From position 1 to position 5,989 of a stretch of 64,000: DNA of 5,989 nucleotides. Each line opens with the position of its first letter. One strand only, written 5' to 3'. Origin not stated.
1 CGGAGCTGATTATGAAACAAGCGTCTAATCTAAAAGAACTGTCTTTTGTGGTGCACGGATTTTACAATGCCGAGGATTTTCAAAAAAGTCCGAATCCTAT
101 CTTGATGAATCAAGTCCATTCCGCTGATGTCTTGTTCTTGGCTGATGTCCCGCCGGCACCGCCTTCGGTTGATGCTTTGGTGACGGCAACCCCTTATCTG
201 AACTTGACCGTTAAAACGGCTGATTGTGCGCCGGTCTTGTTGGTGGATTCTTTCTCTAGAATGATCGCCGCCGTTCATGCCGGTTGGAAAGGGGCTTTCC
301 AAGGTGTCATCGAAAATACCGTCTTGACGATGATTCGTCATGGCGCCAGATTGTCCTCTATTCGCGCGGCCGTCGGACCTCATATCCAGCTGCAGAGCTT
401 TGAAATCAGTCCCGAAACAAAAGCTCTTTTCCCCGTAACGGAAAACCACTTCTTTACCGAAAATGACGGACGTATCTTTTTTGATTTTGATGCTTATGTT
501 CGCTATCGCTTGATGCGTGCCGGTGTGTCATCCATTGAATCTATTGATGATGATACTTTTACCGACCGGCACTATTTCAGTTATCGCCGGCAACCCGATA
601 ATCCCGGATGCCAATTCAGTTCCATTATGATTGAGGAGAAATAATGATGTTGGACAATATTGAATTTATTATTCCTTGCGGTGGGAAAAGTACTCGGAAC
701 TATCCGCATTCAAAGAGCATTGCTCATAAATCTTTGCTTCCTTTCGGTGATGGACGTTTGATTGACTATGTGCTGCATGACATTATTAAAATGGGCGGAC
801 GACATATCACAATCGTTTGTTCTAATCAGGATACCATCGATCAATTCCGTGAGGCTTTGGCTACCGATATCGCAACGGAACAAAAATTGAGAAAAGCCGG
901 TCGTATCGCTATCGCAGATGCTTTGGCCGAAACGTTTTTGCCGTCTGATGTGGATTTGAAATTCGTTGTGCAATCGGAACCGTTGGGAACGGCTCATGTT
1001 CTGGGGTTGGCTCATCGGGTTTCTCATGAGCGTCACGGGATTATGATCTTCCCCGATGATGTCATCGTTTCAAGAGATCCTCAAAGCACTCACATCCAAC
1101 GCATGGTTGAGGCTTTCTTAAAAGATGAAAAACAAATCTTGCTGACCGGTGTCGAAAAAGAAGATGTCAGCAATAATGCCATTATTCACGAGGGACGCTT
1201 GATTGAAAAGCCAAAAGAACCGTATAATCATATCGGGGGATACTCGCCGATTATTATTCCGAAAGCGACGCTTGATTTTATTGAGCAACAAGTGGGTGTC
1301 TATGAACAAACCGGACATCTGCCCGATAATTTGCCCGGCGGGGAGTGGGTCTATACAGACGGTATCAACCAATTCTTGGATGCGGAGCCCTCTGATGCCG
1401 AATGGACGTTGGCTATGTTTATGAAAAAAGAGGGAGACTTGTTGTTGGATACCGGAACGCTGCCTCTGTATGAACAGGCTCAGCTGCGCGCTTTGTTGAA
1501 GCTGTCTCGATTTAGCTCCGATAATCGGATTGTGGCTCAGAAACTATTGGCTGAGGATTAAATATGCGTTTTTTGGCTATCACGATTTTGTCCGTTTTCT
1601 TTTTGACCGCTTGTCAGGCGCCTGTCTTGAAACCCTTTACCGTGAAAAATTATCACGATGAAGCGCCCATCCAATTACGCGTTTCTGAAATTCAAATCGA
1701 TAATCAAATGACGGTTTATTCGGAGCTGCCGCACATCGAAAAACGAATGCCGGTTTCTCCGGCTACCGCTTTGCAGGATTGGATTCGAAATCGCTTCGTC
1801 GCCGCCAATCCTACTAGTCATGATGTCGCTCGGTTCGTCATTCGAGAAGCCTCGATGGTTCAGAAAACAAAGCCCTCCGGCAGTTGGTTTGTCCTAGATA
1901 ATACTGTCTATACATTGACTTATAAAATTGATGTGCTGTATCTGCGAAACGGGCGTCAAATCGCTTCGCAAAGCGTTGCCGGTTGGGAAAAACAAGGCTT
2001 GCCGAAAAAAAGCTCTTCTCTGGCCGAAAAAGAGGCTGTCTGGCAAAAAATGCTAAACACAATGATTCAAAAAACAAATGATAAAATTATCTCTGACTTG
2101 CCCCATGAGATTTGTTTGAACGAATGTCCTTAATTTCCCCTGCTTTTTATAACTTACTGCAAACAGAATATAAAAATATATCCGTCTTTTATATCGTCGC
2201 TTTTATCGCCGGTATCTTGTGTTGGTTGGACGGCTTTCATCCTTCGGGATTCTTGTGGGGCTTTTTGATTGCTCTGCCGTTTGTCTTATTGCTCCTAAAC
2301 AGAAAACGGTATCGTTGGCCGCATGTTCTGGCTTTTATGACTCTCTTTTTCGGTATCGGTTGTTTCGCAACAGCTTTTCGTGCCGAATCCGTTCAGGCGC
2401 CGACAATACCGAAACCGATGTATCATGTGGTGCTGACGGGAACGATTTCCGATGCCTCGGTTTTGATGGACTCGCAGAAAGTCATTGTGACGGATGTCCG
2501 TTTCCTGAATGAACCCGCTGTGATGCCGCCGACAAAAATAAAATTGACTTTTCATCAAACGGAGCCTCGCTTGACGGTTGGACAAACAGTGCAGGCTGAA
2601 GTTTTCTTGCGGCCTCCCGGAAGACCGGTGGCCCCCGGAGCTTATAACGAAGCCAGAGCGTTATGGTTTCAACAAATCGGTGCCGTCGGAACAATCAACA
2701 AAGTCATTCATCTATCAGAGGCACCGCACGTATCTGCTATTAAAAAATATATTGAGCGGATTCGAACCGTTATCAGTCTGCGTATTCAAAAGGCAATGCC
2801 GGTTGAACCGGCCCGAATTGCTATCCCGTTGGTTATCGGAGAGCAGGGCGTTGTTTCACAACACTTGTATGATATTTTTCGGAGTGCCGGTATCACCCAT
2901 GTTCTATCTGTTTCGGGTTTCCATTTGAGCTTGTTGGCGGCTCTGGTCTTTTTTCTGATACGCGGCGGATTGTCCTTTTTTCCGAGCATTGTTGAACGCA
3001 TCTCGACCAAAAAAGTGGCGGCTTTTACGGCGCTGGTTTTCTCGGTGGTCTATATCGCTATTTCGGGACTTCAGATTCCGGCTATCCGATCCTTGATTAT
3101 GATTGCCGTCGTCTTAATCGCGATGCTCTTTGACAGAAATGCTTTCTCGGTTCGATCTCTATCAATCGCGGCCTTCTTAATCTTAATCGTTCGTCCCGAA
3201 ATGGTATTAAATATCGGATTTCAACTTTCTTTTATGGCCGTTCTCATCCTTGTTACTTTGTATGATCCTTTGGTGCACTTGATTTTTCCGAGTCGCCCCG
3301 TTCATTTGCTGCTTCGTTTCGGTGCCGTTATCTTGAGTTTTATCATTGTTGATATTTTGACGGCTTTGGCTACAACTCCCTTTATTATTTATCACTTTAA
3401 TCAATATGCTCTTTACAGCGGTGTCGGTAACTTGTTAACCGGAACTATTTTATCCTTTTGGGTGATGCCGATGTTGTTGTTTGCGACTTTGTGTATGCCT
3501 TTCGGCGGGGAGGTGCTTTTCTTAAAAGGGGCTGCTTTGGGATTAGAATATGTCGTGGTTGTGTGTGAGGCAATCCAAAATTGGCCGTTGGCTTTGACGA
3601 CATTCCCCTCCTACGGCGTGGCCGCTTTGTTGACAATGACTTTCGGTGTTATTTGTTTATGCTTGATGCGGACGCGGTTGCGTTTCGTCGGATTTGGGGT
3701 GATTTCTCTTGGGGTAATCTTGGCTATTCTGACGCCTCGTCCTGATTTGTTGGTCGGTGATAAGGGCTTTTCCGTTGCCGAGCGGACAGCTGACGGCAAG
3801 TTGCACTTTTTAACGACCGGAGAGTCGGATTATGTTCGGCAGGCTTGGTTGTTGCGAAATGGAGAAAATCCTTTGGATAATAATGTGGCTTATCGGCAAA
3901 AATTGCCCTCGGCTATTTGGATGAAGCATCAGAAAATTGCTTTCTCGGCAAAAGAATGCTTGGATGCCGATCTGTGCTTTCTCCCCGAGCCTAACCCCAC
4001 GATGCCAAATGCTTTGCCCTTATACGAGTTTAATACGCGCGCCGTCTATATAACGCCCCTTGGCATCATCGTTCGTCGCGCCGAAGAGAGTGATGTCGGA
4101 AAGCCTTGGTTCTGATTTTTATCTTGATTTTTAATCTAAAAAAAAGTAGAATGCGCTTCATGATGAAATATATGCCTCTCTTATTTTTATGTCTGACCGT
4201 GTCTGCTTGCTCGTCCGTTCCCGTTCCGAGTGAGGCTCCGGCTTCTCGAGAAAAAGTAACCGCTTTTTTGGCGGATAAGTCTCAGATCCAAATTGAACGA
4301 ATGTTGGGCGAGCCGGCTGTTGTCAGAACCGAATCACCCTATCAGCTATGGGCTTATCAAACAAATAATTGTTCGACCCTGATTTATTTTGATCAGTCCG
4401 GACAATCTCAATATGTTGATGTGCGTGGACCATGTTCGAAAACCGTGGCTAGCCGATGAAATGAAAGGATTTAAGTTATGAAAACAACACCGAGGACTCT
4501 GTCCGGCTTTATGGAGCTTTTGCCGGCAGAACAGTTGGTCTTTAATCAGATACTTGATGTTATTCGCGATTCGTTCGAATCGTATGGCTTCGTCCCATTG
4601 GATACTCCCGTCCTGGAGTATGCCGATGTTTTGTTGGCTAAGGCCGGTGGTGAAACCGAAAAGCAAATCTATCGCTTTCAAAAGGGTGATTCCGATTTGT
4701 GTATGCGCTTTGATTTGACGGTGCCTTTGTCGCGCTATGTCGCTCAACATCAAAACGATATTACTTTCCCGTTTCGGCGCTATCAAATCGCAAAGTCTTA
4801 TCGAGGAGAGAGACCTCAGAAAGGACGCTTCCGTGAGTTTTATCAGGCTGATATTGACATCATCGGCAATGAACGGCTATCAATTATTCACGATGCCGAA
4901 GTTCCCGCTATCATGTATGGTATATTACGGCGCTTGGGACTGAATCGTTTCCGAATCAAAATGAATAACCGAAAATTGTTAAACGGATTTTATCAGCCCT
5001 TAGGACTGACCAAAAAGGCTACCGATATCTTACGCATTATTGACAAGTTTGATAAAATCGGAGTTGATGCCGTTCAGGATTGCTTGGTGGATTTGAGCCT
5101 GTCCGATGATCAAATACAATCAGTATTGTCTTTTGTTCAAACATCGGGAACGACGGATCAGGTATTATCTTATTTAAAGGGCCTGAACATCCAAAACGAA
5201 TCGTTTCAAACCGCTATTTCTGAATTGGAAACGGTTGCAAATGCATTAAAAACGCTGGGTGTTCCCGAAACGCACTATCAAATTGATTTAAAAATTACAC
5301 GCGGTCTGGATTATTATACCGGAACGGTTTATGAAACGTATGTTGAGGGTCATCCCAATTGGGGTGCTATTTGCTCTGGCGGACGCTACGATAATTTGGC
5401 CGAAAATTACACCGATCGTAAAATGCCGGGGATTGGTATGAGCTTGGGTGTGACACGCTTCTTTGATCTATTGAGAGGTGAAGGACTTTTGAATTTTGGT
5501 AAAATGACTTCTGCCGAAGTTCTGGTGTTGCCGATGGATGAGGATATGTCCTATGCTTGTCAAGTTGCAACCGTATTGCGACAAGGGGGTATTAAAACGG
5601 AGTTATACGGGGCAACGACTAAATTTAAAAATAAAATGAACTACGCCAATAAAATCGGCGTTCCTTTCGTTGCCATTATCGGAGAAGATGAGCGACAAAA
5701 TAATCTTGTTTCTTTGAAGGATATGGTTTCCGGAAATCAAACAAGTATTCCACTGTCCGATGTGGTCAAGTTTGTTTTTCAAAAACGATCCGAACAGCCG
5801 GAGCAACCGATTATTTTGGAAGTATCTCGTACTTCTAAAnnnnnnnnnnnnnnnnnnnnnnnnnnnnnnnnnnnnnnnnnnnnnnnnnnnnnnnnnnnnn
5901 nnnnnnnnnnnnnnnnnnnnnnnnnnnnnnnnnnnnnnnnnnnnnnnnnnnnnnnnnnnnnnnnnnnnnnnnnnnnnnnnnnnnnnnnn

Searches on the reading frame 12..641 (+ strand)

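Call 19: search_protein_families(library=pfam, proteins=[window:12-641:+], max_evalue=0.001)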
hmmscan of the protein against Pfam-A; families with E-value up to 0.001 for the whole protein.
window:12-641:+ (210 aa): 1 family
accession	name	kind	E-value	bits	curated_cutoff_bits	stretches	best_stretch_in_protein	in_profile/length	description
PF02578.20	Cu-oxidase_4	-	2.6e-45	155.1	22.9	1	26-206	42-238/238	Multi-copper polyphenol oxidoreductase laccase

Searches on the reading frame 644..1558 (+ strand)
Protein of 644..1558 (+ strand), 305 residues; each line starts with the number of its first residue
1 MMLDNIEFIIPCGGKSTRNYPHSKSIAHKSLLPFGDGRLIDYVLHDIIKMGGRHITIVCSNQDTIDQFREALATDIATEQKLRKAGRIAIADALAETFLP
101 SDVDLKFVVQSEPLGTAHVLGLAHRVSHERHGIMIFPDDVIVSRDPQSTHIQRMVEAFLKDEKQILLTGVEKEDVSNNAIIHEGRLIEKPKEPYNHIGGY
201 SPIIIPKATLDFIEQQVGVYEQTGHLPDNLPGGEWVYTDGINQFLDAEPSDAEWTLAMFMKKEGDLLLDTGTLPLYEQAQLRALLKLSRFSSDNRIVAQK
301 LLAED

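Call 19: search_protein_families(library=pfam, proteins=[window:644-1558:+], max_evalue=0.001)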
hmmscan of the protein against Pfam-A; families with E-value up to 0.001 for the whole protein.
window:644-1558:+ (305 aa): 2 families
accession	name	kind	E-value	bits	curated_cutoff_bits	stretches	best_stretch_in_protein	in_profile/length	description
PF00483.29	NTP_transferase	-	3.6e-14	53.4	21.2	1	9-194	3-168/245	Nucleotidyl transferase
PF12804.13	NTP_transf_3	-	5.1e-05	23.9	27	1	9-171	2-124/160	MobA-like NTP transferase domain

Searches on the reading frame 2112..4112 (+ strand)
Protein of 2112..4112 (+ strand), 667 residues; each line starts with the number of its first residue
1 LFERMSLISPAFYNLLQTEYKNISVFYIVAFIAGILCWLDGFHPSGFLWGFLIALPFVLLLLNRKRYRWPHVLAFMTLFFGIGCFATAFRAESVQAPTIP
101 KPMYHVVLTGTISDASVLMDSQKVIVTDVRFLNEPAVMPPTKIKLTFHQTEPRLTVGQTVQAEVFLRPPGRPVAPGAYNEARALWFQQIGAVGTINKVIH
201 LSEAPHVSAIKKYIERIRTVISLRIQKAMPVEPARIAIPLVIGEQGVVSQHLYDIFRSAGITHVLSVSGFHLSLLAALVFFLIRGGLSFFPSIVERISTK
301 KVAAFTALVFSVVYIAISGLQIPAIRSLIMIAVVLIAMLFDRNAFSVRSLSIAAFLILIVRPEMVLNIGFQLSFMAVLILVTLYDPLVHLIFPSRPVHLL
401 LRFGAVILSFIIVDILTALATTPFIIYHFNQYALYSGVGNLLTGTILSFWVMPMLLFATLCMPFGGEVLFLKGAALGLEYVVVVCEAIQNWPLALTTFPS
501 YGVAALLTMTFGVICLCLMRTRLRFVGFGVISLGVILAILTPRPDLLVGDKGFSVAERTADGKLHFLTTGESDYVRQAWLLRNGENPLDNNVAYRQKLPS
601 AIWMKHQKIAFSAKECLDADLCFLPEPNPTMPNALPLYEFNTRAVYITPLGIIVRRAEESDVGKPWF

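Call 19: search_protein_families(library=pfam, proteins=[window:2112-4112:+], max_evalue=0.001)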
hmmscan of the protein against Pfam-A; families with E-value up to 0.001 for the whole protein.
window:2112-4112:+ (667 aa): 2 families
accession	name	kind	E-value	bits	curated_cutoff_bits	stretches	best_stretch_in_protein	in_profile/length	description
PF03772.21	Competence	-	1e-54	186.2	23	1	240-522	1-269/270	Competence protein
PF13567.11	DUF4131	-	3.7e-15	56.4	31.6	1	44-199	5-163/165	Domain of unknown function (DUF4131)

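Call 46: search_protein_families(library=ncbifam, proteins=[window:2112-4112:+], max_evalue=0.001)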
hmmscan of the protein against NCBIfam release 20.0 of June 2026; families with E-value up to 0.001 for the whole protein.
window:2112-4112:+ (667 aa): 4 families
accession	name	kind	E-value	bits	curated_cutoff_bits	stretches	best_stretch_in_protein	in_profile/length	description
TIGR00361.1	ComEC_Rec2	equivalog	3.5e-37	127.9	190.05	1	151-537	56-430/663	DNA internalization-related competence protein ComEC/Rec2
NF008580.0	PRK11539.1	equivalog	1.2e-28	100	969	1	50-464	32-421/758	ComEC family protein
TIGR00360.1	ComEC_N-term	subfamily_domain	5.2e-19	69.2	36.5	1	261-453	1-170/171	ComEC/Rec2-related protein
NF045979.1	ComEC_MAG0480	equivalog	4.2e-17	62.1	150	1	240-457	202-396/461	MAG0480 family ComEC-like protein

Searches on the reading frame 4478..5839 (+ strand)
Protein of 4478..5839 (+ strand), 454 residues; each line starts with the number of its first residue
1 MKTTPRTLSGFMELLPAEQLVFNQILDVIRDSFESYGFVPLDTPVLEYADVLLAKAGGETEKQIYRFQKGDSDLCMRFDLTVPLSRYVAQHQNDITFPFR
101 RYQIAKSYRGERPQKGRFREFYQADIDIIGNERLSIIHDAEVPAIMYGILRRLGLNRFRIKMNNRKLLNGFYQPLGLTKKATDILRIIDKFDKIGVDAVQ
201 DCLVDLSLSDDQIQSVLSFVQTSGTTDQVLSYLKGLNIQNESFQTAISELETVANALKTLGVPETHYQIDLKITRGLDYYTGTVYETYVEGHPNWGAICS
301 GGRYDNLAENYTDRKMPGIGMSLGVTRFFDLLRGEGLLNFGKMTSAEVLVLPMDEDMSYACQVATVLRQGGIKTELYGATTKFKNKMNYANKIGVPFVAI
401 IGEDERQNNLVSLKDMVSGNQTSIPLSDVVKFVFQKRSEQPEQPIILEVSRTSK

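Call 19: search_protein_families(library=pfam, proteins=[window:4478-5839:+], max_evalue=0.001)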
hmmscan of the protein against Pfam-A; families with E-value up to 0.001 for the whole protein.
window:4478-5839:+ (454 aa): 4 families
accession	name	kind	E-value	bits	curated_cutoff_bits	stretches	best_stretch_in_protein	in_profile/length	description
PF13393.11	tRNA-synt_His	-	1.2e-43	149.9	25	1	10-326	1-306/308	Histidyl-tRNA synthetase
PF03129.25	HGTP_anticodon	-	2.7e-17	63.1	21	1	347-433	1-91/94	Anticodon binding domain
PF00587.30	tRNA-synt_2b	-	8.7e-07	29.6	29.3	1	72-198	9-110/179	tRNA synthetase class II core domain (G, H, P, S and T)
PF00152.25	tRNA-synt_2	-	0.00026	20.6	25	0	23-129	26-122/308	tRNA synthetases class II (D, K and N)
